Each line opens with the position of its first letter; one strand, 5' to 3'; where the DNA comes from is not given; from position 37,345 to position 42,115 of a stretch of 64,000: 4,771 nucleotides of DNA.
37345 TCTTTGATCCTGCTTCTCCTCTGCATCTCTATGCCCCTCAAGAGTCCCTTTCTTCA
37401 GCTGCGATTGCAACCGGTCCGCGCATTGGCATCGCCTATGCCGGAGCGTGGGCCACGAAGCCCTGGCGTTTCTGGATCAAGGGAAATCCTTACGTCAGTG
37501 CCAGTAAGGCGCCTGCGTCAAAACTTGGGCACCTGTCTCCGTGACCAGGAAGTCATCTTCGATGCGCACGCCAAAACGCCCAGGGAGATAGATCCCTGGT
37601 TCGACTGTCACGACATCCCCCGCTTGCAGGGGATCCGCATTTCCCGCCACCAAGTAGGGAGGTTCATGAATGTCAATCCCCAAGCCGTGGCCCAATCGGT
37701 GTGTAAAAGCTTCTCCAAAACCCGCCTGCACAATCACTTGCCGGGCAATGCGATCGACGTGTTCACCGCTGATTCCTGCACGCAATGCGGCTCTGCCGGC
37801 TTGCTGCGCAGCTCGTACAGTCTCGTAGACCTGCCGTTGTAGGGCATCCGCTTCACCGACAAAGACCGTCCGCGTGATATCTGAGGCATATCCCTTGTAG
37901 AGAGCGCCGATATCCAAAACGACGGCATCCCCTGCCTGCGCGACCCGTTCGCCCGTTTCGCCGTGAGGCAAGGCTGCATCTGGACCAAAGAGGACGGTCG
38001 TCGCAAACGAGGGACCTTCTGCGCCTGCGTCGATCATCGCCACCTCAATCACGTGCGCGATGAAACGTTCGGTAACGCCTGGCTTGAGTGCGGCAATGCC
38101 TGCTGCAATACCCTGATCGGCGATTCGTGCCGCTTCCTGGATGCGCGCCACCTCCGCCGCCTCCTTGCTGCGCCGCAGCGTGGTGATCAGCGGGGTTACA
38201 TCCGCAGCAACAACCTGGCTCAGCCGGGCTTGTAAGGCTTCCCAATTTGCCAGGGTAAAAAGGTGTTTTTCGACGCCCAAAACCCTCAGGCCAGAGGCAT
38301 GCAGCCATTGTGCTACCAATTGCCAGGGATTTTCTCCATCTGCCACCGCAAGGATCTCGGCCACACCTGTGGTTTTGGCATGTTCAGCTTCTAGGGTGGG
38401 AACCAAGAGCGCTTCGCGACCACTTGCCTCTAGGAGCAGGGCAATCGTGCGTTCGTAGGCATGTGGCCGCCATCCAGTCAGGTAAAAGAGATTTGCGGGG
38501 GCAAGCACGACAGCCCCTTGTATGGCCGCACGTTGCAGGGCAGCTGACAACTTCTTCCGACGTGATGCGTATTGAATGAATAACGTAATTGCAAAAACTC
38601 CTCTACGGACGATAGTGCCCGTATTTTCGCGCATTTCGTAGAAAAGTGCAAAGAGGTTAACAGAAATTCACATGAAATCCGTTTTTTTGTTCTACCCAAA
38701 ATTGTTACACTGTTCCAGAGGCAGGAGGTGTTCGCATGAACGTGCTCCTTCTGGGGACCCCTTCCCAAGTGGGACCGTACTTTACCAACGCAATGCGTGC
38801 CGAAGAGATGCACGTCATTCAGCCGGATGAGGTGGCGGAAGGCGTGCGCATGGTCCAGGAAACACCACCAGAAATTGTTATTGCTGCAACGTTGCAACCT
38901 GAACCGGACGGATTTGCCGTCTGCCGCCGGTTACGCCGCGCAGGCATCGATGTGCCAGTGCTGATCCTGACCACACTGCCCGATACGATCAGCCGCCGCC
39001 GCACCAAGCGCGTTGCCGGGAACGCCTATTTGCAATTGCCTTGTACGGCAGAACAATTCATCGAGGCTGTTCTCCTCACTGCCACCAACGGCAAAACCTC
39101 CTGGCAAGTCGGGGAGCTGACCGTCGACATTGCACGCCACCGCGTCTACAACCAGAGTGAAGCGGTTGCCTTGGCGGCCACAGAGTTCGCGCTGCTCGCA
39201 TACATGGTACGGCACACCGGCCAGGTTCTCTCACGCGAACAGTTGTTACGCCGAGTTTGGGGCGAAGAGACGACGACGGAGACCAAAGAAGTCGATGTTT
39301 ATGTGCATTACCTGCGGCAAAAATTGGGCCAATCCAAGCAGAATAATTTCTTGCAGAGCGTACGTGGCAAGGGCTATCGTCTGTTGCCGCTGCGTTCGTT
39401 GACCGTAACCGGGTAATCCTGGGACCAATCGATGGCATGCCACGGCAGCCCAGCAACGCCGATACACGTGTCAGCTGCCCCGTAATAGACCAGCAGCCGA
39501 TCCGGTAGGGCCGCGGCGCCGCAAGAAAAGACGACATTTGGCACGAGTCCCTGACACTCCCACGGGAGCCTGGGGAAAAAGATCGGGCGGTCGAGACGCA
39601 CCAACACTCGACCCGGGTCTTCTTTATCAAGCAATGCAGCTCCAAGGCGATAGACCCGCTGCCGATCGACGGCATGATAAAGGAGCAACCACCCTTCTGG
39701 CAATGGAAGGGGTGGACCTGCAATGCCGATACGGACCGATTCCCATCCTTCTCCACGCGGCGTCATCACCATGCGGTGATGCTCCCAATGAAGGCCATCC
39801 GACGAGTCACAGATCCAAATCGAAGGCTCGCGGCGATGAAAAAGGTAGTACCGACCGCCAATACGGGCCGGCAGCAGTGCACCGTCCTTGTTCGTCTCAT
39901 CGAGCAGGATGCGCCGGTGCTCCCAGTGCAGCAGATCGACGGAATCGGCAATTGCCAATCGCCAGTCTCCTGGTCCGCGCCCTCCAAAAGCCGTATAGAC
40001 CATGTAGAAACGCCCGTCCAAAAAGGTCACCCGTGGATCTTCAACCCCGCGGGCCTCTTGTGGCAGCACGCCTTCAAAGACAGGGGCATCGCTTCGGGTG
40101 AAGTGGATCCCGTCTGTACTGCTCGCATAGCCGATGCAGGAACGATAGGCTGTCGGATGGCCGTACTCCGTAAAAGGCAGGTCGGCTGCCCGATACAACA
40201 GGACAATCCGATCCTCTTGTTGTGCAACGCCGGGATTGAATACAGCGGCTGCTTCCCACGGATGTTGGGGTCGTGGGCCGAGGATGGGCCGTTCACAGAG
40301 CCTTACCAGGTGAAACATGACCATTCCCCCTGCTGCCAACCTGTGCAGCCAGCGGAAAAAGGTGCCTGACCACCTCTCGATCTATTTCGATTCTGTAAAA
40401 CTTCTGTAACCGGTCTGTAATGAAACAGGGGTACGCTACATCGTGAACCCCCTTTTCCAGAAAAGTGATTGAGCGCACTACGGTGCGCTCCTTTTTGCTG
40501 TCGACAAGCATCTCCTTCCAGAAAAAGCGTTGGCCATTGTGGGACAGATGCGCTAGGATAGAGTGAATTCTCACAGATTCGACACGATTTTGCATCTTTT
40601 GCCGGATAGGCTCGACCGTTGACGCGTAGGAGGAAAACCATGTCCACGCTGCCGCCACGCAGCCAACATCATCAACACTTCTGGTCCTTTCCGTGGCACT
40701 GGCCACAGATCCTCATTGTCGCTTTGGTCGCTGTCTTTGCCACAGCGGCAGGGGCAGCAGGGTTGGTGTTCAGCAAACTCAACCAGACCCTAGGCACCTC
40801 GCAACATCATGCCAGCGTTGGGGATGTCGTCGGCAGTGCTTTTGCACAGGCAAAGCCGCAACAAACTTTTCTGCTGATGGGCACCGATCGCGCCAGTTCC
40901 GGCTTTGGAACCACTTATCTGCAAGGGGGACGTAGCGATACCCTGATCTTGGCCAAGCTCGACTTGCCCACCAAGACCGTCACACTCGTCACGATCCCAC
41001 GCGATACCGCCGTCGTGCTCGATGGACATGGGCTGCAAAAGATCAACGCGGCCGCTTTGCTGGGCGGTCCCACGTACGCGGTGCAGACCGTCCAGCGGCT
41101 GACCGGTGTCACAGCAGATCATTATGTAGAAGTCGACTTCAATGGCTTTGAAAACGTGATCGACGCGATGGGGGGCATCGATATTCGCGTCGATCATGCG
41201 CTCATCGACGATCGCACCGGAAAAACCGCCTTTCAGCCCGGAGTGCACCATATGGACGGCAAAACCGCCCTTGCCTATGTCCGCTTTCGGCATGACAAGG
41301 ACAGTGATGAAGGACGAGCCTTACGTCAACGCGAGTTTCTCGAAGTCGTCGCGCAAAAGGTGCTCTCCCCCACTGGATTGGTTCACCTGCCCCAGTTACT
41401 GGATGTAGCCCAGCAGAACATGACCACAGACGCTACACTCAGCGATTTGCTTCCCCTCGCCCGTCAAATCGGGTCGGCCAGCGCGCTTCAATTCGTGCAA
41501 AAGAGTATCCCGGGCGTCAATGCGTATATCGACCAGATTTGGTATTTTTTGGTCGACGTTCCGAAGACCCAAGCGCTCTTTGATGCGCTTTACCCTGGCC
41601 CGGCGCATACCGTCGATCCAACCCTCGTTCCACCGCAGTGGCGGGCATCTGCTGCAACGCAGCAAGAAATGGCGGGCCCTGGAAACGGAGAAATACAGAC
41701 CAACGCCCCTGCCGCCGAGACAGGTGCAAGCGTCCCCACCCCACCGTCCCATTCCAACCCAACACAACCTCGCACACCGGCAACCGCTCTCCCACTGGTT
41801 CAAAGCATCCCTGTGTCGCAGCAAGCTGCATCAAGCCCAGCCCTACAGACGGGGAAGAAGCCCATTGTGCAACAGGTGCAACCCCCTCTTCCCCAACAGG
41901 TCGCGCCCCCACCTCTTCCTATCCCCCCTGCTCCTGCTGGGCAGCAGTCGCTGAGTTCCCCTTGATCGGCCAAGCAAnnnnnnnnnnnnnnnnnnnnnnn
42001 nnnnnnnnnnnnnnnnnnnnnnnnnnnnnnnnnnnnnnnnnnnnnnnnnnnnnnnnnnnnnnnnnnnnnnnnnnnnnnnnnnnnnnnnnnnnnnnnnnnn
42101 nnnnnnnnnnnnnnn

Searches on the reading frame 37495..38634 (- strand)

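Call 73: search_protein_families(library=pfam, max_evalue=0.00001, proteins=[window:37495-38634:-])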
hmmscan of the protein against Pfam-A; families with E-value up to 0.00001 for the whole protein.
window:37495-38634:- (379 aa): 2 families
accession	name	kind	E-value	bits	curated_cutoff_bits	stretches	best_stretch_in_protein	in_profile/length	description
PF00557.29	Peptidase_M24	-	5.7e-68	229.2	23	1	164-366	2-208/208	Metallopeptidase family M24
PF01321.24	Creatinase_N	-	1.9e-20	74.1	22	1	25-154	1-126/128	Creatinase/Prolidase N-terminal domain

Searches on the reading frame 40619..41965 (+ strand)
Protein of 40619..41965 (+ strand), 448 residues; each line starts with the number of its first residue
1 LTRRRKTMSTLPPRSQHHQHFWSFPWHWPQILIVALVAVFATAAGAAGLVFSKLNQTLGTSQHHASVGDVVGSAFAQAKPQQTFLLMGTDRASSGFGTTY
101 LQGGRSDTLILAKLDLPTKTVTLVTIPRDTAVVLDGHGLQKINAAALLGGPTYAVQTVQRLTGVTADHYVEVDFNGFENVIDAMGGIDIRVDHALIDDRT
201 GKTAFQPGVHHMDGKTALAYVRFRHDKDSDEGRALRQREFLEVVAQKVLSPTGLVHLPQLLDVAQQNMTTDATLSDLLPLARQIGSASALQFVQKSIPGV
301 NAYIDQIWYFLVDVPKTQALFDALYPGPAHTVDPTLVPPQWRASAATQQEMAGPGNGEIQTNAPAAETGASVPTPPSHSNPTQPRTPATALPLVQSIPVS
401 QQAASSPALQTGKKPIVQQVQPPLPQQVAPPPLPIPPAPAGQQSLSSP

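Call 73: search_protein_families(library=pfam, max_evalue=0.00001, proteins=[window:40619-41965:+])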
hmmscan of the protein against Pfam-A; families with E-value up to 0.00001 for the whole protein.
window:40619-41965:+ (448 aa): 1 family
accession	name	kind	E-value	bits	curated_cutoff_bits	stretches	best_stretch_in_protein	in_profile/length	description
PF03816.19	LytR_cpsA_psr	-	5.1e-45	153.7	24.6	1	105-249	1-149/150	LytR_cpsA_psr family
